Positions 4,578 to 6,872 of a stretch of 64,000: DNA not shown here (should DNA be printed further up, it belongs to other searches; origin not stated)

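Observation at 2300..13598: Corrinoid methyl-transfer cluster that merges a disassembled methionine synthase with two non-Pyl MttB-family methyltransferases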

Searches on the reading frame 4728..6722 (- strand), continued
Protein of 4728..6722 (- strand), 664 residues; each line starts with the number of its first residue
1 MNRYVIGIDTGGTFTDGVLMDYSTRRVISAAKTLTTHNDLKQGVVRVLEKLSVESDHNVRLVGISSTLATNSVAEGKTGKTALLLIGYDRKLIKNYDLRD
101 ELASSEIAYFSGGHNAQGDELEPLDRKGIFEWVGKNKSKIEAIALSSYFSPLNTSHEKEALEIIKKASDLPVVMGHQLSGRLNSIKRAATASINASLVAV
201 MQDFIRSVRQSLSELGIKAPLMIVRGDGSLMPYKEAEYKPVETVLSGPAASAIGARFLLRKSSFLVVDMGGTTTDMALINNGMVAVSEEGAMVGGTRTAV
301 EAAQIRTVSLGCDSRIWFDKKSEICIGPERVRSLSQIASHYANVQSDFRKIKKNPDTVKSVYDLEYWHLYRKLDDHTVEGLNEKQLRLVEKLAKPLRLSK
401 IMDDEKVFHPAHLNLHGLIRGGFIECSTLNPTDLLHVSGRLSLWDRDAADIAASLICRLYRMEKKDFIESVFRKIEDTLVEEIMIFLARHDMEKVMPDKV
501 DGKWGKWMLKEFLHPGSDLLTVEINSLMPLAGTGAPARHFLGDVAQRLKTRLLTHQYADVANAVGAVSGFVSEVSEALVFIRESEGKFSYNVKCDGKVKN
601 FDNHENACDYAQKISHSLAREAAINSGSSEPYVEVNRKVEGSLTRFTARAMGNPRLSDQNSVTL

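Call 56: search_protein_families(library=ncbifam, proteins=[L015:4643-5464:-, L015:3810-4646:-, L018:4825-5658:+, L014:16298-17275:+, L018:12020-12556:+, L018:3064-4431:-, L011:1697-3121:+], max_evalue=0.00001)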
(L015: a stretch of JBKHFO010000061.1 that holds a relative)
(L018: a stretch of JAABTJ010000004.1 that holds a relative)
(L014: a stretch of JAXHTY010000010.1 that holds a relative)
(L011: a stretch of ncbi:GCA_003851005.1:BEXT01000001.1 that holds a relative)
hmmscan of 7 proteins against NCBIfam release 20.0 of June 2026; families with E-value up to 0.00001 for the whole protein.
L015:4643-5464:- (273 aa): 10 families
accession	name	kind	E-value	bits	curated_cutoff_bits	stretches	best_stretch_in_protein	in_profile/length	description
NF051855.1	GlySarMtaseBact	equivalog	1.9e-148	493.1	350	1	7-265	1-259/259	glycine/sarcosine N-methyltransferase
NF041820.1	daptide_MTase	equivalog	1.1e-12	48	175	1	59-171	36-149/243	daptide-type RiPP biosynthesis methyltransferase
NF043040.1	corrin_prot_MT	hypoth_equivalog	5.4e-11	42.3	180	1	59-164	41-147/216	corrinoid protein-associated methyltransferase CpaM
TIGR02021.1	BchM-ChlM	equivalog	2.6e-09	36.8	158.9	1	42-154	36-145/218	magnesium protoporphyrin IX methyltransferase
NF011650.0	PRK15068.1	equivalog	7.9e-08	31.5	209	1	54-181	117-242/324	tRNA 5-methoxyuridine(34)/uridine 5-oxyacetic acid(34) synthase CmoB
TIGR01983.1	UbiG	equivalog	6e-07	29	102.95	1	56-132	46-123/228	bifunctional 2-polyprenyl-6-hydroxyphenol methylase/3-demethylubiquinol 3-O-methyltransferase UbiG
NF045667.1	MTase_DVU1556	equivalog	8.4e-07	28.7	155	1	59-164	22-119/213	DVU_1556 family methyltransferase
NF001241.0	PRK00216.1-2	equivalog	1.1e-06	28.5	327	1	53-130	45-117/231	demethylmenaquinone methyltransferase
TIGR01934.1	MenG_MenH_UbiE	subfamily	1.4e-06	27.8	158.35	1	51-104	31-85/223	ubiquinone/menaquinone biosynthesis methyltransferase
TIGR03534.1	RF_mod_PrmC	equivalog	8.4e-06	25.4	199.1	0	52-131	81-162/253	peptide chain release factor N(5)-glutamine methyltransferase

L015:3810-4646:- (278 aa): 32 families (the best 25 are shown)
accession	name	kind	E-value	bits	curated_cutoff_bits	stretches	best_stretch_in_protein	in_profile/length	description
NF041675.1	sarc_dimgly_tmase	equivalog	1.4e-136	454.9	550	1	6-278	6-277/278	sarcosine/dimethylglycine N-methyltransferase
NF045667.1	MTase_DVU1556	equivalog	9.6e-24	84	155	1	58-229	14-179/213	DVU_1556 family methyltransferase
NF045825.1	FAmtase_mtf2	equivalog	4.9e-17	62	400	1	67-246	59-238/248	fatty-acid O-methyltransferase Mtf2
NF040703.1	cyclopro_CfaB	exception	4.4e-16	58.7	650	1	8-165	101-259/393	C17 cyclopropane fatty acid synthase CfaB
NF040539.1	AST_met_ArsM_2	exception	1.8e-15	57.5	240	1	64-244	54-240/262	putative arsinothricin biosynthesis methyltransferase ArsM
TIGR01934.1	MenG_MenH_UbiE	subfamily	5.2e-15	55.3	158.35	1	62-197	35-169/223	ubiquinone/menaquinone biosynthesis methyltransferase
NF045823.1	PthPhpthDimycoMt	equivalog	7.5e-15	54.8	300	1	68-178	68-175/256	phthiotriol/phenolphthiotriol dimycocerosates methyltransferase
NF041537.1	ArsM_AhpD_UU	exception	4.2e-14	52.1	510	1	63-182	73-193/345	arsenite methyltransferase/AhpD domain selenoprotein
NF007610.0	PRK10258.1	equivalog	1e-13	51.2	342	1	51-174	27-143/251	malonyl-ACP O-methyltransferase BioC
NF052510.1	methyltran_MpqE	exception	1.1e-13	51.2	335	1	57-178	37-160/234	methyl-plastoquinone biosynthesis methyltransferase MpqE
TIGR02072.1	BioC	equivalog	1.4e-12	47.9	184.95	1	53-174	19-137/244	malonyl-ACP O-methyltransferase BioC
TIGR02752.1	MenG_heptapren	equivalog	4.3e-12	46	419.85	1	59-174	38-154/231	demethylmenaquinone methyltransferase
NF047649.1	MTase_UXPK_star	exception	4.9e-12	45.4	460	1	62-184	73-196/283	methyltransferase/UXPK-star double selenoprotein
NF008823.0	PRK11873.1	subfamily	5.7e-12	45.7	263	1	60-182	71-194/272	arsenite methyltransferase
NF001244.0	PRK00216.1-5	equivalog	7.1e-12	45.1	216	1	57-197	39-181/236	bifunctional demethylmenaquinone methyltransferase/2-methoxy-6-polyprenyl-1,4-benzoquinol methylase UbiE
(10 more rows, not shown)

L018:4825-5658:+ (277 aa): 26 families (the best 25 are shown)
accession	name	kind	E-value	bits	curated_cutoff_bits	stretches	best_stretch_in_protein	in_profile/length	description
NF041675.1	sarc_dimgly_tmase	equivalog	5.5e-123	410.3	550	1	6-277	6-277/278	sarcosine/dimethylglycine N-methyltransferase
NF045667.1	MTase_DVU1556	equivalog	2.1e-15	56.8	155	1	55-229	12-179/213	DVU_1556 family methyltransferase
NF008823.0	PRK11873.1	subfamily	1.4e-13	51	263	1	69-253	80-267/272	arsenite methyltransferase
NF040703.1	cyclopro_CfaB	exception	1.5e-12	47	650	1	20-241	112-337/393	C17 cyclopropane fatty acid synthase CfaB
NF041537.1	ArsM_AhpD_UU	exception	2.2e-12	46.4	510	1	68-176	78-187/345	arsenite methyltransferase/AhpD domain selenoprotein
NF045825.1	FAmtase_mtf2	equivalog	9.7e-12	44.6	400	1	32-179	26-168/248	fatty-acid O-methyltransferase Mtf2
NF040539.1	AST_met_ArsM_2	exception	1.1e-11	45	240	1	39-179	32-173/262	putative arsinothricin biosynthesis methyltransferase ArsM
TIGR01934.1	MenG_MenH_UbiE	subfamily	1.5e-11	44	158.35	1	55-187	28-159/223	ubiquinone/menaquinone biosynthesis methyltransferase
NF007610.0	PRK10258.1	equivalog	2.6e-11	43.3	342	1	67-180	43-148/251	malonyl-ACP O-methyltransferase BioC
NF052510.1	methyltran_MpqE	exception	3.8e-10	39.5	335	1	55-171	35-153/234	methyl-plastoquinone biosynthesis methyltransferase MpqE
NF045823.1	PthPhpthDimycoMt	equivalog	8.5e-10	38.2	300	1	55-179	57-176/256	phthiotriol/phenolphthiotriol dimycocerosates methyltransferase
NF001240.0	PRK00216.1-1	equivalog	1.3e-09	37.5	378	1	51-170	48-169/251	bifunctional demethylmenaquinone methyltransferase/2-methoxy-6-polyprenyl-1,4-benzoquinol methylase UbiE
NF038099.1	AsSugarArsM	exception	1.4e-09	37.6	400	1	115-237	115-234/321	arsenosugar biosynthesis arsenite methyltransferase ArsM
NF001242.0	PRK00216.1-3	equivalog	4.9e-09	36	351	1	66-188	70-191/258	bifunctional demethylmenaquinone methyltransferase/2-methoxy-6-polyprenyl-1,4-benzoquinol methylase UbiE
NF041536.1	ArsM_DUF2284_UU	exception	6.2e-09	34.7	575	1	67-177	77-188/459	arsenite methyltransferase/DUF2284 domain selenoprotein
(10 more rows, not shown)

L014:16298-17275:+ (325 aa): 19 families
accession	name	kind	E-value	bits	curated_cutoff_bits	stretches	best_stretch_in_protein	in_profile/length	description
TIGR04382.1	myo_inos_iolC_N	equivalog_domain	5.9e-33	114.4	300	1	59-310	32-294/309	5-dehydro-2-deoxygluconokinase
TIGR02152.1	D_ribokin_bact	equivalog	4.1e-27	95.3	299.65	1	55-312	29-287/298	ribokinase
NF041134.1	R1P_kin_Thcocales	equivalog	1.5e-22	80.4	500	1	58-316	34-273/291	ADP-dependent ribose-1-phosphate kinase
NF053626.1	RibKinHalex1628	equivalog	1.2e-21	77.4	330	1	58-324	35-290/293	ATP-dependent ribose-1-phosphate kinase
NF008353.0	PRK11142.1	equivalog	2.4e-21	76.5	341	1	56-312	34-290/307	ribokinase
NF006957.1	PRK09434.1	equivalog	8.6e-20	71.4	450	1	60-303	26-284/302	fructokinase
NF049991.1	TagKinase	equivalog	3.1e-19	68.9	420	1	67-310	47-300/321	tagatose kinase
NF040938.1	KDG_KDGal_kin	equivalog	5.4e-19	68.4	400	1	61-311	30-289/305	bifunctional 2-dehydro-3-deoxygluconokinase/2-dehydro-3-deoxygalactonokinase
NF011655.0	PRK15074.1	subfamily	3.3e-17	62.3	367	1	6-252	34-294/434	inosine/guanosine kinase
NF007321.0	PRK09813.1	equivalog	1.8e-16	60.5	247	1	58-311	21-260/261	fructoselysine 6-kinase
TIGR02198.1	rfaE_dom_I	equivalog_domain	3.3e-14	52.7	345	1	61-312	47-303/315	D-glycero-beta-D-manno-heptose-7-phosphate kinase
TIGR03168.1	1-PFK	subfamily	1.7e-13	50.2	216.4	1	57-315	31-291/305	hexose kinase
TIGR03828.1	pfkB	equivalog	5.4e-12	45.4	292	1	151-315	128-291/305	1-phosphofructokinase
NF047869.1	myo_kin_aldol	exception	1.1e-11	43.8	600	1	204-307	204-313/586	bifunctional 5-dehydro-2-deoxygluconokinase/5-dehydro-2-deoxyphosphogluconate aldolase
NF041332.1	KDG_KDGal_kin_Halo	equivalog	1.5e-10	41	440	1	54-303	26-289/320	bifunctional 2-dehydro-3-deoxygluconokinase/2-dehydro-3-deoxygalactonokinase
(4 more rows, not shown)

L018:12020-12556:+ (178 aa): 3 families
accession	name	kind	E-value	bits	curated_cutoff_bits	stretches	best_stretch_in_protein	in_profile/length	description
NF001220.0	PRK00194.1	equivalog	1.8e-17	63.5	74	2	4-77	3-77/90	ACT domain-containing protein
NF008612.0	PRK11589.1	equivalog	3e-11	43.1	267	1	5-168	9-168/189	glycine cleavage system transcriptional repressor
NF004684.0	PRK06027.1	subfamily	2.4e-07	30.7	223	0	96-174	6-82/286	formyltetrahydrofolate deformylase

L018:3064-4431:- (455 aa): 0 families

L011:1697-3121:+ (474 aa): 1 family
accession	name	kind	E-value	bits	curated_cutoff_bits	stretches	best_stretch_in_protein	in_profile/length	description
TIGR02369.2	trimeth_pyl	equivalog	2.2e-105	352.9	525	1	5-468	3-466/469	[trimethylamine--corrinoid protein] Co-methyltransferase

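Call 69: find_homologous_proteins(query=L030:124-1605:+, max_evalue=1e-30)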
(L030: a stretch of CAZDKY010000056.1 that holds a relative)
Query L030:124-1605:+ (493 aa): 4546 proteins with E <= 1e-30 among 8000 candidates; the best 120 are listed.
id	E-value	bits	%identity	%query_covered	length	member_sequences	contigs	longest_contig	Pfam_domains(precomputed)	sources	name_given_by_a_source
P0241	0.0e+0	1051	95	98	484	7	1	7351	PF06253.17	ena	-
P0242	3.5e-294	994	89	98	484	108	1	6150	PF06253.17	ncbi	-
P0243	2.7e-290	981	88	98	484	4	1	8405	PF06253.17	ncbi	-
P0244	1.5e-287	972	88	98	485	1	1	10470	PF06253.17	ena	-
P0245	2.6e-287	971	87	98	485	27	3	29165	PF06253.17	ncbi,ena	-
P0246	9.3e-283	956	86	98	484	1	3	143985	PF06253.17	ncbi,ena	-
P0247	2.9e-281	951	85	98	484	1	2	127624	PF06253.17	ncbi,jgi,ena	-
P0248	4.8e-281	950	85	98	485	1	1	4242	PF06253.17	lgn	-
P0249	2.0e-277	939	83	98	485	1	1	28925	PF06253.17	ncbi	-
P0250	7.7e-276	933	84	98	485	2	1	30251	PF06253.17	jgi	-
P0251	1.1e-271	920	83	98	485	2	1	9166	PF06253.17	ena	-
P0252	7.2e-271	917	82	98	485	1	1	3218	PF06253.17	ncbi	-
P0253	6.0e-270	914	82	98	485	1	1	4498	PF06253.17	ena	-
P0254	2.9e-269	912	82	98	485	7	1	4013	PF06253.17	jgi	jgi:trimethylamine---corrinoid protein Co-methyltransferase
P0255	3.7e-269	911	82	98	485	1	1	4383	PF06253.17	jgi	-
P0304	1.7e-227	774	71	98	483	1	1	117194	PF06253.17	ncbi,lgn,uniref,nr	ncbi:trimethylamine methyltransferase family protein [Fuchsiella alkaliacetigena]|uniref:trimethylam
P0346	6.5e-211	719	65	98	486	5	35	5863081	PF06253.17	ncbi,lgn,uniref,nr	ncbi:trimethylamine:corrinoid methyltransferase [Desulfosporosinus orientis DSM 765]|uniref:Trimethy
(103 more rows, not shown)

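Call 71: find_encoding_contigs(protein=P0346, flank=9000, max_places=1)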
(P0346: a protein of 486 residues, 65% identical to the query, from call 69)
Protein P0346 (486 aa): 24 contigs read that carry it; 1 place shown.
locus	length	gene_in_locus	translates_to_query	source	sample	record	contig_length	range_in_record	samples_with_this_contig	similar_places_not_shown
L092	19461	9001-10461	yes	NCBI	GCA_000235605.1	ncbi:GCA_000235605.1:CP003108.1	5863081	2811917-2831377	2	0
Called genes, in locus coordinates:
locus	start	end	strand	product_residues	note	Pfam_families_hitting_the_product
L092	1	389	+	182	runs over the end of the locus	-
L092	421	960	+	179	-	-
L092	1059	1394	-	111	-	PF02596:DUF169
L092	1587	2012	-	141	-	PF22381:Staph_reg_Sar_Rot, PF12802:MarR_2, PF01047:MarR, PF03965:Penicillinase_R (weak), PF13463:HTH_27 (faint), PF09339:HTH_IclR (weak), PF13412:HTH_24 (weak)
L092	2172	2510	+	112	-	PF01521:Fe-S_biosyn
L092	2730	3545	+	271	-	PF00106:adh_short, PF08659:KR, PF13561:adh_short_C2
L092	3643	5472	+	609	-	PF00989:PAS (weak), PF08448:PAS_4 (weak), PF13426:PAS_9 (weak), PF00158:Sigma54_activat, PF14532:Sigma54_activ_2, PF00004:AAA (weak), PF25601:AAA_lid_14, PF02954:HTH_8, +1 more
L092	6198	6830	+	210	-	PF02607:B12-binding_2, PF02310:B12-binding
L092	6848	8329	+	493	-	PF06253:MTTB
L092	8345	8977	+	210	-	PF02607:B12-binding_2, PF02310:B12-binding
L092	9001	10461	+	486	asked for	PF06253:MTTB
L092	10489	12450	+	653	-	PF05378:Hydant_A_N, PF13941:MutL (faint), PF01968:Hydantoinase_A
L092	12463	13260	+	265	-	PF00809:Pterin_bind, PF03599:CdhD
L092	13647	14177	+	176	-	PF12675:DUF3795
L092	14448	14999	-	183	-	-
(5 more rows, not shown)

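Call 72: find_encoding_contigs(protein=P0304, flank=9000, max_places=1)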
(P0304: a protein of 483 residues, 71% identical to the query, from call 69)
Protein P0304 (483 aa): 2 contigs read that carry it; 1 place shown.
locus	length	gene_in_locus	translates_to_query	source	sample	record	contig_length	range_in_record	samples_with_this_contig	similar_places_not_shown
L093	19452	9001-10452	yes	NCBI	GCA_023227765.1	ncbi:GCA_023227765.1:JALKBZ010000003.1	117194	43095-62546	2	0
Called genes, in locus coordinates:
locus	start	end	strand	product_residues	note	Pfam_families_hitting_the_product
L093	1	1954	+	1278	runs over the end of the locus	PF14827:dCache_3, PF08447:PAS_3, PF00989:PAS, PF08447:PAS_3, PF08448:PAS_4, PF00989:PAS, PF08447:PAS_3, PF08448:PAS_4, +6 more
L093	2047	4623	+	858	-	PF26549:Tricorn_N (faint)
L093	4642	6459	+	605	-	PF15714:SpoVT_C (weak), PF00989:PAS (weak), PF00158:Sigma54_activat, PF14532:Sigma54_activ_2, PF00004:AAA (weak), PF07728:AAA_5 (weak), PF25601:AAA_lid_14, PF02954:HTH_8 (weak), +2 more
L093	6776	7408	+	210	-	PF02607:B12-binding_2, PF02310:B12-binding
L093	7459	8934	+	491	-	PF06253:MTTB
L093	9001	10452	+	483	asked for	PF06253:MTTB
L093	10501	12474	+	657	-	PF05378:Hydant_A_N, PF13941:MutL (weak), PF01968:Hydantoinase_A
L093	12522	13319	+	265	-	PF00809:Pterin_bind, PF03599:CdhD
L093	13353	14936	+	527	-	PF02028:BCCT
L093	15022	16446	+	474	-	PF06253:MTTB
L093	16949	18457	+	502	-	PF04286:DUF445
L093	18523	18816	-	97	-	-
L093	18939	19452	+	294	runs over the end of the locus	PF00781:DAGK_cat, PF19279:YegS_C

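Call 88: predict_structure(alignment_id=A1)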
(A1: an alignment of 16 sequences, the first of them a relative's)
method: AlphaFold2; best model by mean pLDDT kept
length: 664 residues; sequences in the alignment: 16
mean_pLDDT: 84.1   pTM: 0.81
mean pLDDT of the five models: 84.1, 83.7, 78.7, 77.9, 71.6
residues with pLDDT >= 90: 290; 70-90: 294; 50-70: 54; < 50: 26
segments of 3 or more residues with pLDDT < 50: 491-497, 515-525, 660-664
pLDDT, mean of each block of 10 residues (from residue 1): 85 85 90 78 89 82 86 69 90 82 84 80 92 89 85 83 90 78 79 78 85 86 89 82 83 93 90 86 73 66 79 91 88 92 95 94 93 79 90 94 91 86 88 94 90 95 95 93 78 47 56 50 55 91 88 91 92 89 79 86 93 95 89 90 88 78 36
secondary structure, 60 per line:
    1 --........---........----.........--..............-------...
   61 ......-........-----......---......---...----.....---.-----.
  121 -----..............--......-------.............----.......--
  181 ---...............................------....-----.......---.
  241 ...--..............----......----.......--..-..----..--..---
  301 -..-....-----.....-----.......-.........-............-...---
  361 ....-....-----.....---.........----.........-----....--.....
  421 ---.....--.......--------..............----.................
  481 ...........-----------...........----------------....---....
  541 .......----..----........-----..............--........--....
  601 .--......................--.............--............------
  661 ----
elements in order: E3-10 E14-21 E26-34 H37-50 E58-66 H68-75 E81-86 H90-95 E106-110 H126-139 E142-147 H155-167 E172-174 H175-178 H184-214 E221-224 E230-232 H233-236 H240-243 H246-259 E264-269 E274-280 E305-308 E314-318 E324-330 H334-340 H342-353 H361-364 E366-369 H375-379 H383-391 H398-404 H410-413 H416-420 E424-428 H431-437 H446-459 H464-491 H503-513 E530-533 H537-547 H558-565 E571-584 E587-594 E597-601 H604-625 E628-640 E643-654
